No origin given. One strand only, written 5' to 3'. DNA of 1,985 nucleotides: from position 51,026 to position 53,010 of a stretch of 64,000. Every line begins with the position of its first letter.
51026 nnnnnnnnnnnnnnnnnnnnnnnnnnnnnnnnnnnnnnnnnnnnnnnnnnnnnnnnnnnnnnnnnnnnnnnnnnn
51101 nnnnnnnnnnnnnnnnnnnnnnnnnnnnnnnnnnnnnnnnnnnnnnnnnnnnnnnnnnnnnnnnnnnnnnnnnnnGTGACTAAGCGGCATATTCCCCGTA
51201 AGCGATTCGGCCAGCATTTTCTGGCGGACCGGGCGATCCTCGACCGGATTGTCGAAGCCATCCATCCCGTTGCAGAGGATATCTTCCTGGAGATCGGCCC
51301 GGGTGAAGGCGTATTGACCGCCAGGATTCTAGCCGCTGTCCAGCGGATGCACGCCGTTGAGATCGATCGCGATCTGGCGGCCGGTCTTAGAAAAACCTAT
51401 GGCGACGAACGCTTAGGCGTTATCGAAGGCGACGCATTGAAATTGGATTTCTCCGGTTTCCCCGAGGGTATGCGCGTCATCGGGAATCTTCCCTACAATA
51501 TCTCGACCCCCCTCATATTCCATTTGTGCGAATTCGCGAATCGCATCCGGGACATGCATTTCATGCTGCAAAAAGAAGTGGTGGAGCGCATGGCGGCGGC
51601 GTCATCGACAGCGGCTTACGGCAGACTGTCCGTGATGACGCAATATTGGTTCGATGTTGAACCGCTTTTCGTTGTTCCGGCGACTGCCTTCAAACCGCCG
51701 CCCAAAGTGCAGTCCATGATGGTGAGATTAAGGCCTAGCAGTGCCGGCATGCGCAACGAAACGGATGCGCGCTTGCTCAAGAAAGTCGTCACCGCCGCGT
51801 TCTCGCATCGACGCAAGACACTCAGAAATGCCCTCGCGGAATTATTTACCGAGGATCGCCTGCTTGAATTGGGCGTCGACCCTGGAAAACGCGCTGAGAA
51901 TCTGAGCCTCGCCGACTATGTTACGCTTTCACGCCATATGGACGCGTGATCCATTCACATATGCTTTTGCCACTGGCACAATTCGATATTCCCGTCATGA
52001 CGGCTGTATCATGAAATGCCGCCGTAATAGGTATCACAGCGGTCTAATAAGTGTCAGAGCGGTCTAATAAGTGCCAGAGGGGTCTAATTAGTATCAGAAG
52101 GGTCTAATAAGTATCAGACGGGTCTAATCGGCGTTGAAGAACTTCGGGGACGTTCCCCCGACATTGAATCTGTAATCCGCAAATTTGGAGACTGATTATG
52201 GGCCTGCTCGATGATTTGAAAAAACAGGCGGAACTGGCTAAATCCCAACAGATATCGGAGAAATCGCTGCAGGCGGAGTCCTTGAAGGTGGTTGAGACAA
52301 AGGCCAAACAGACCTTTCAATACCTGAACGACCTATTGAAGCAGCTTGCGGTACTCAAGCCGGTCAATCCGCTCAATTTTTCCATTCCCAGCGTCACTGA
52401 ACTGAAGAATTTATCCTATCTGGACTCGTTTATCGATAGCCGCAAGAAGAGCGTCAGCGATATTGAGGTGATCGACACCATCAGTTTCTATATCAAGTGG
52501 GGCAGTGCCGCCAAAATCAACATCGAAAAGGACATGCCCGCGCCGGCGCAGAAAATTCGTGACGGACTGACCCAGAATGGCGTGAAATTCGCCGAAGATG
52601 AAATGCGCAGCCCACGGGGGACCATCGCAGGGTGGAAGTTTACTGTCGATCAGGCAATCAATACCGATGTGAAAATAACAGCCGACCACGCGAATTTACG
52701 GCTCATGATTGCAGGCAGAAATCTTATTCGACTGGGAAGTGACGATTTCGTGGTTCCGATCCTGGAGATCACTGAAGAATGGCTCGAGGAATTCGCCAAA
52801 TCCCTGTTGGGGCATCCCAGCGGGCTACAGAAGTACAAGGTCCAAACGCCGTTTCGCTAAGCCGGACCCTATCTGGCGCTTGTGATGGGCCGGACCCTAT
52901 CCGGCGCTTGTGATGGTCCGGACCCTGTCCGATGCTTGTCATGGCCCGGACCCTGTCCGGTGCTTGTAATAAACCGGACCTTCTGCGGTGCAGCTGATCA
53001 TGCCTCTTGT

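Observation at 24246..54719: Dispersed 18-21-nt repeat family (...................-like) at four intergenic loci, mostly as head-to-tail arrays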

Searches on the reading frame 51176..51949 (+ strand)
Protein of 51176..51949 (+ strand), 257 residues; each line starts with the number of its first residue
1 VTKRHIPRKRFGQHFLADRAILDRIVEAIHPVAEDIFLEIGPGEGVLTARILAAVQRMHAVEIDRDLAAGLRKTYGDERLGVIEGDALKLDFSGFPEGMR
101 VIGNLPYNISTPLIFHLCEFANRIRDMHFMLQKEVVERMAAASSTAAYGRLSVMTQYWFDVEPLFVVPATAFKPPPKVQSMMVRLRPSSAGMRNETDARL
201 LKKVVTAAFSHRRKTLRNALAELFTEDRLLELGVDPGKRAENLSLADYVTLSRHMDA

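Call 21: find_homologous_proteins(query=window:51176-51949:+, max_evalue=1e-40)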
Query window:51176-51949:+ (257 aa): 7949 proteins with E <= 1e-40 among 8000 candidates; the best 120 are listed.
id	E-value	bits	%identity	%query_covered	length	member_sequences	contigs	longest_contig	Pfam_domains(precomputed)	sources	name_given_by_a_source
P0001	1.1e-161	554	98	100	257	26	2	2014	PF00398.27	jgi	jgi:16S rRNA (adenine1518-N6/adenine1519-N6)-dimethyltransferase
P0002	5.1e-147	506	90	99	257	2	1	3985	PF00398.27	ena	-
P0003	8.8e-140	482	87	99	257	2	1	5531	PF00398.27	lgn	-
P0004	2.7e-123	428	78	98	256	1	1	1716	PF00398.27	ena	-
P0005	9.1e-123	426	77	98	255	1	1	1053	PF00398.27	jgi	jgi:16S rRNA (adenine1518-N6/adenine1519-N6)-dimethyltransferase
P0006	2.0e-122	425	77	98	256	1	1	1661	PF00398.27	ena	-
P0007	5.5e-122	424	77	98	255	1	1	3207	PF00398.27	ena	-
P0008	3.9e-121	421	76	98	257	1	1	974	PF00398.27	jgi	-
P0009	1.2e-120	420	74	98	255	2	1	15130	PF00398.27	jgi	jgi:16S rRNA (adenine1518-N6/adenine1519-N6)-dimethyltransferase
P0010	1.5e-120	419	76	98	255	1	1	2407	PF00398.27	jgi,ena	-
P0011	1.6e-120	419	76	98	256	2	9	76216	PF00398.27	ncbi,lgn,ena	-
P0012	2.5e-120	418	75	98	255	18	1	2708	PF00398.27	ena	-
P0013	2.8e-120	418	76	98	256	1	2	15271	PF00398.27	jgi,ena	-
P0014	7.4e-119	414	75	99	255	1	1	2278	PF00398.27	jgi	-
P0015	7.9e-119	414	75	98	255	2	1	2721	PF00398.27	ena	-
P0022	1.2e-113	397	70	99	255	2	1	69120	PF00398.27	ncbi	-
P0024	2.4e-110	386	69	98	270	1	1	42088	PF00398.27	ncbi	ncbi:MAG: 16S rRNA (adenine(1518)-N(6)/adenine(1519)-N(6))-dimethyltransferase RsmA [Burkholderiales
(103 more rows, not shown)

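Call 22: find_encoding_contigs(protein=P0011, flank=10000, max_places=3)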
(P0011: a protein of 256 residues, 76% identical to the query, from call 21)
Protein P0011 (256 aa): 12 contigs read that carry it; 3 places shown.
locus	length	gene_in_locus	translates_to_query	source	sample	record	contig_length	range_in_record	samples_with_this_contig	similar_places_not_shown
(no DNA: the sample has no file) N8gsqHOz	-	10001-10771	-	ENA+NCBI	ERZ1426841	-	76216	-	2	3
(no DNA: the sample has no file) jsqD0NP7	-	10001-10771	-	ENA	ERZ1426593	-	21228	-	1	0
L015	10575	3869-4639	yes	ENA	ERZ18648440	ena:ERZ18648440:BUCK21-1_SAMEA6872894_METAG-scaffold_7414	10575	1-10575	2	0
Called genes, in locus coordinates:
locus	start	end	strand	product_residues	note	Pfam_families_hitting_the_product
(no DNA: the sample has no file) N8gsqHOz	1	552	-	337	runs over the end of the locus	PF01207:Dus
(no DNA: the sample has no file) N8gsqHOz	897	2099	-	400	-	PF01494:FAD_binding_3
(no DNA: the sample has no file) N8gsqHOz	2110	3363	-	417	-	PF05195:AMP_N, PF00557:Peptidase_M24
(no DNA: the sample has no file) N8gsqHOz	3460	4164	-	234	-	PF00483:NTP_transferase, PF12804:NTP_transf_3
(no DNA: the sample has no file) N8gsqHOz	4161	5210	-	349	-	PF01636:APH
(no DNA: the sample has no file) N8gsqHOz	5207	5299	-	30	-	-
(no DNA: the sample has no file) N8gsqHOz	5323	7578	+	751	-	PF04453:LptD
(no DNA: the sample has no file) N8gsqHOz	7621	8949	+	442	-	PF13624:SurA_N_3, PF13623:SurA_N_2, PF09312:SurA_N, PF13145:Rotamase_2, PF13616:Rotamase_3, PF00639:Rotamase, PF13145:Rotamase_2 (weak), PF13616:Rotamase_3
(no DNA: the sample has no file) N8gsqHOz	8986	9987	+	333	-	PF04166:PdxA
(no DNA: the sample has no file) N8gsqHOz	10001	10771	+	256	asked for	PF00398:RrnaAD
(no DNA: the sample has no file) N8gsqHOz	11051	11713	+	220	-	-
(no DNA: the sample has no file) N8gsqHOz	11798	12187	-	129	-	PF00903:Glyoxalase, PF13669:Glyoxalase_4 (weak), PF18029:Glyoxalase_6 (weak)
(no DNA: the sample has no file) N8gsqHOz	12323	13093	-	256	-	PF01863:YgjP-like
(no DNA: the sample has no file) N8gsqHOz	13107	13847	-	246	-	PF01553:Acyltransferase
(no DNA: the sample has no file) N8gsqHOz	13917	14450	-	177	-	PF00702:Hydrolase, PF08645:PNK3P, PF13419:HAD_2 (faint), PF13242:Hydrolase_like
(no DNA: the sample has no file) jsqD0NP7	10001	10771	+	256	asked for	PF00398:RrnaAD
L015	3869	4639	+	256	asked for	PF00398:RrnaAD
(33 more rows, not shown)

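Call 23: find_encoding_contigs(protein=P0022, flank=10000, max_places=2)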
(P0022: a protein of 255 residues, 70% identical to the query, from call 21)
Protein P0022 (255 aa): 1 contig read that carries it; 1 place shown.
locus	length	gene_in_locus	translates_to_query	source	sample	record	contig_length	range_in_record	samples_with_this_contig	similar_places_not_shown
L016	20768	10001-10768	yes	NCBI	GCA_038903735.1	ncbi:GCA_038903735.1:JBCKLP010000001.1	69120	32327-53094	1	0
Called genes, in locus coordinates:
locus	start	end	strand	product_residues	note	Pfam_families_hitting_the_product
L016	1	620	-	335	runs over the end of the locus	PF01207:Dus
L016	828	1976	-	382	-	PF01494:FAD_binding_3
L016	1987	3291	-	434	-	PF05195:AMP_N, PF00557:Peptidase_M24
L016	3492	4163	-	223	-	PF00483:NTP_transferase, PF12804:NTP_transf_3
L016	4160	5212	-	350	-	PF01636:APH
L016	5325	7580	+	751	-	PF03968:LptD_N (faint), PF04453:LptD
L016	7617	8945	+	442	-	PF13623:SurA_N_2 (faint), PF13624:SurA_N_3, PF09312:SurA_N, PF13145:Rotamase_2 (weak), PF13616:Rotamase_3, PF00639:Rotamase, PF13616:Rotamase_3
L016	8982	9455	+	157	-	PF04166:PdxA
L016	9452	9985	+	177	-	PF04166:PdxA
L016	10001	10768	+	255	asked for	PF00398:RrnaAD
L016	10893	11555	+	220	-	-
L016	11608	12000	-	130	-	PF00903:Glyoxalase, PF13669:Glyoxalase_4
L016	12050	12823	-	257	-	PF01863:YgjP-like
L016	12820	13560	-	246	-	PF01553:Acyltransferase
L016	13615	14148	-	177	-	PF00702:Hydrolase, PF08645:PNK3P (weak), PF13419:HAD_2 (faint), PF13242:Hydrolase_like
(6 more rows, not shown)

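Call 24: find_encoding_contigs(protein=P0024, flank=10000, max_places=2)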
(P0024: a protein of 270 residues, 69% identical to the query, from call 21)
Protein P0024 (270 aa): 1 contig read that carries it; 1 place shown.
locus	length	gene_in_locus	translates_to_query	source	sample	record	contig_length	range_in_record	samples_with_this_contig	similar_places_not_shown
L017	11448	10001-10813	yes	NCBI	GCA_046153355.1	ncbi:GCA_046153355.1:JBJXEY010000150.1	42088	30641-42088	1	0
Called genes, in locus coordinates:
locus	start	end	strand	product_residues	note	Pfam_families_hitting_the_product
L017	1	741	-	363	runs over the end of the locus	PF01207:Dus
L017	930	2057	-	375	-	PF01494:FAD_binding_3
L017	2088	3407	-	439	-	PF05195:AMP_N, PF00557:Peptidase_M24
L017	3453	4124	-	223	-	PF00483:NTP_transferase, PF12804:NTP_transf_3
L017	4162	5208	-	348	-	PF01636:APH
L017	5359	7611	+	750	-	PF04453:LptD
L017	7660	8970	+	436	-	PF13623:SurA_N_2, PF13624:SurA_N_3, PF09312:SurA_N, PF13145:Rotamase_2, PF13616:Rotamase_3, PF00639:Rotamase, PF13616:Rotamase_3, PF00639:Rotamase, +1 more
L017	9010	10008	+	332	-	PF04166:PdxA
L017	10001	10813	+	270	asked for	PF00398:RrnaAD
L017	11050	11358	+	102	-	-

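Call 34: list_cluster_members(proteins=[window:51176-51949:+, window:52198-52860:+, window:24288-25607:+])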
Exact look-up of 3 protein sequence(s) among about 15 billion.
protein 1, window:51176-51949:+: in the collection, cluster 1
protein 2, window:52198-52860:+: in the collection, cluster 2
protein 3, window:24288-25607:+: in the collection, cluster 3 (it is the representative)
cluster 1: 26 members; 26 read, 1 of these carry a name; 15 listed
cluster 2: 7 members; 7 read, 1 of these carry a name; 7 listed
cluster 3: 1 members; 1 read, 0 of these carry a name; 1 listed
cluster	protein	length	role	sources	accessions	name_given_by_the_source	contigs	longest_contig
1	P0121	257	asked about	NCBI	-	-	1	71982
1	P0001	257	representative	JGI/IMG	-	16S rRNA (adenine1518-N6/adenine1519-N6)-dimethyltransferase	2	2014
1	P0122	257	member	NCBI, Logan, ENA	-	-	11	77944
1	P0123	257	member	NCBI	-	-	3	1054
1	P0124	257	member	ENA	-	-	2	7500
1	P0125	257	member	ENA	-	-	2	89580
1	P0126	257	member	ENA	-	-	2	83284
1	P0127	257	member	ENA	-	-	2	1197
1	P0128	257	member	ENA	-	-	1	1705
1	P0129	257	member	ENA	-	-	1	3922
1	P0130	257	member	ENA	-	-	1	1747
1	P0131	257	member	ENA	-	-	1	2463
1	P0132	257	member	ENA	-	-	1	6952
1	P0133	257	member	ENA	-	-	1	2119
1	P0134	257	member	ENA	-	-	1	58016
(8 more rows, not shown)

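Call 41: find_encoding_contigs(protein=P0002, flank=10000, max_places=2)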
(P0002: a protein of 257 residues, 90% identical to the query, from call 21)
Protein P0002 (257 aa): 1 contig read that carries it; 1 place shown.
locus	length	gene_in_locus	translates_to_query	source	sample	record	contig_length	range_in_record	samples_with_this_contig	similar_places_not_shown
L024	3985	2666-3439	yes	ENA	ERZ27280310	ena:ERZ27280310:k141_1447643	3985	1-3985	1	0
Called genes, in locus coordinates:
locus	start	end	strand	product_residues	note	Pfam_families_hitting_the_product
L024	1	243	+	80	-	?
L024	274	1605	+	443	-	PF13623:SurA_N_2, PF13624:SurA_N_3, PF09312:SurA_N, PF13145:Rotamase_2, PF13616:Rotamase_3, PF00639:Rotamase, PF13616:Rotamase_3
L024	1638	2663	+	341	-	PF04166:PdxA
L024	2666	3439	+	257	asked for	PF00398:RrnaAD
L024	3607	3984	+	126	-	?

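Call 42: find_encoding_contigs(protein=P0003, flank=10000, max_places=2)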
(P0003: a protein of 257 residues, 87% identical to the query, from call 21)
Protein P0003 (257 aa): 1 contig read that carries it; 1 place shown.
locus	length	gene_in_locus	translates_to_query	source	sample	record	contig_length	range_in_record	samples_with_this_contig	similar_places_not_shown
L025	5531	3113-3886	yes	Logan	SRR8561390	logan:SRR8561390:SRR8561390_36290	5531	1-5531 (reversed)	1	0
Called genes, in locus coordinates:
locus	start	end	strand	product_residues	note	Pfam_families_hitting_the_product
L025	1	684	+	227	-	?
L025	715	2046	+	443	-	PF13623:SurA_N_2, PF13624:SurA_N_3, PF09312:SurA_N, PF13145:Rotamase_2, PF13616:Rotamase_3, PF00639:Rotamase, PF13616:Rotamase_3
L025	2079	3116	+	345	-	PF04166:PdxA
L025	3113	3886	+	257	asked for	PF00398:RrnaAD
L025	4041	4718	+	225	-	-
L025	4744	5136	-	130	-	PF00903:Glyoxalase, PF13669:Glyoxalase_4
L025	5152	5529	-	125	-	?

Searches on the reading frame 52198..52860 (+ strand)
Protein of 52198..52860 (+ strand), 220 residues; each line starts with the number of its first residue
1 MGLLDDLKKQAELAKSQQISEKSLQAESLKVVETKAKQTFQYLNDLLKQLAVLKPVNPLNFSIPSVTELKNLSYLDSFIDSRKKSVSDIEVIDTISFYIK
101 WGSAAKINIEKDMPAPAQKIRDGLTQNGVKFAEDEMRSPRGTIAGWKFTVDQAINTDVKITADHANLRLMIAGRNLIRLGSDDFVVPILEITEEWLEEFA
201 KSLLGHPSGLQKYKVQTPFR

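Call 12: find_encoding_contigs(protein=window:52198-52860:+, flank=10000, max_places=10)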
Protein window:52198-52860:+ (220 aa): 23 contigs read that carry it; 10 places shown.
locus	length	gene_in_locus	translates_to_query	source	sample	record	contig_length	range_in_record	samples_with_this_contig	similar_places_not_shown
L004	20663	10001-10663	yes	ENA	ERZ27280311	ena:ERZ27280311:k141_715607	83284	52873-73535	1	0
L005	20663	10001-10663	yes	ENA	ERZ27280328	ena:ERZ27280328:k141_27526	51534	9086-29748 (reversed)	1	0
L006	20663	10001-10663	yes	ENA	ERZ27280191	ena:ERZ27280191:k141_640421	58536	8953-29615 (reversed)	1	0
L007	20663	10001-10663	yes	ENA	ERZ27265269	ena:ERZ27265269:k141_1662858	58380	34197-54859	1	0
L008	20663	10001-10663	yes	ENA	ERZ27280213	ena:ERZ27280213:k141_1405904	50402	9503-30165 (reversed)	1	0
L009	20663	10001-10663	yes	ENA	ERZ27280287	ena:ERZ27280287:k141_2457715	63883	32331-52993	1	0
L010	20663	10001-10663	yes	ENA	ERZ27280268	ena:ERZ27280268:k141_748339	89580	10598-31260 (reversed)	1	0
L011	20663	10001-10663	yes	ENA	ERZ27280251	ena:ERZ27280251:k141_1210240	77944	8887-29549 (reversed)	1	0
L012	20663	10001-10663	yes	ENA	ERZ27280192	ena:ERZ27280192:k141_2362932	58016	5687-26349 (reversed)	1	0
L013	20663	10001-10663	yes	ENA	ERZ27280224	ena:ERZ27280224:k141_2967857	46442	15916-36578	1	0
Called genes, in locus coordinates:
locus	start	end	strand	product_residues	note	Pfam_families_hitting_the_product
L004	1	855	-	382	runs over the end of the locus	PF01494:FAD_binding_3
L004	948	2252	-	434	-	PF05195:AMP_N, PF00557:Peptidase_M24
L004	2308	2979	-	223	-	PF00483:NTP_transferase, PF12804:NTP_transf_3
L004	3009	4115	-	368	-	PF01636:APH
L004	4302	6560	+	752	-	PF03968:LptD_N (faint), PF04453:LptD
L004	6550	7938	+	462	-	PF13624:SurA_N_3, PF09312:SurA_N, PF13145:Rotamase_2, PF13616:Rotamase_3, PF00639:Rotamase, PF13145:Rotamase_2 (weak), PF13616:Rotamase_3, PF00639:Rotamase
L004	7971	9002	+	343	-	PF04166:PdxA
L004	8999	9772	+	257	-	PF00398:RrnaAD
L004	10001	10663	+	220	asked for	-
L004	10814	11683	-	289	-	PF01863:YgjP-like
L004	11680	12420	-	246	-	PF01553:Acyltransferase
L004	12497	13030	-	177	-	PF00702:Hydrolase, PF08645:PNK3P, PF13344:Hydrolase_6 (faint), PF13419:HAD_2 (weak), PF13242:Hydrolase_like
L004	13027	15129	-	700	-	PF02092:tRNA_synt_2f, PF05746:DALR_1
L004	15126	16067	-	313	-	PF02091:tRNA-synt_2e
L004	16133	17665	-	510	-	PF20154:LNT_N, PF00795:CN_hydrolase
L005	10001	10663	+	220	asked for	-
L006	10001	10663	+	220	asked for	-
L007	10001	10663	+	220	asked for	-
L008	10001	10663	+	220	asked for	-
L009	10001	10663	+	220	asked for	-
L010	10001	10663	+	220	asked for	-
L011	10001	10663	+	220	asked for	-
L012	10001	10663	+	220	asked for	-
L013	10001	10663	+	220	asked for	-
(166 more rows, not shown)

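Call 51: search_protein_families(library=pfam, proteins=[window:52198-52860:+], max_evalue=0.1)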
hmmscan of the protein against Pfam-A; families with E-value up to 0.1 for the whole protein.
window:52198-52860:+ (220 aa): 1 family
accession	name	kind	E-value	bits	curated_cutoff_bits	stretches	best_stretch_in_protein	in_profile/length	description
PF21256.2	TetR_C_5-like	-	0.057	14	27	0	20-51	35-67/127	Tetracyclin repressor-like, C-terminal domain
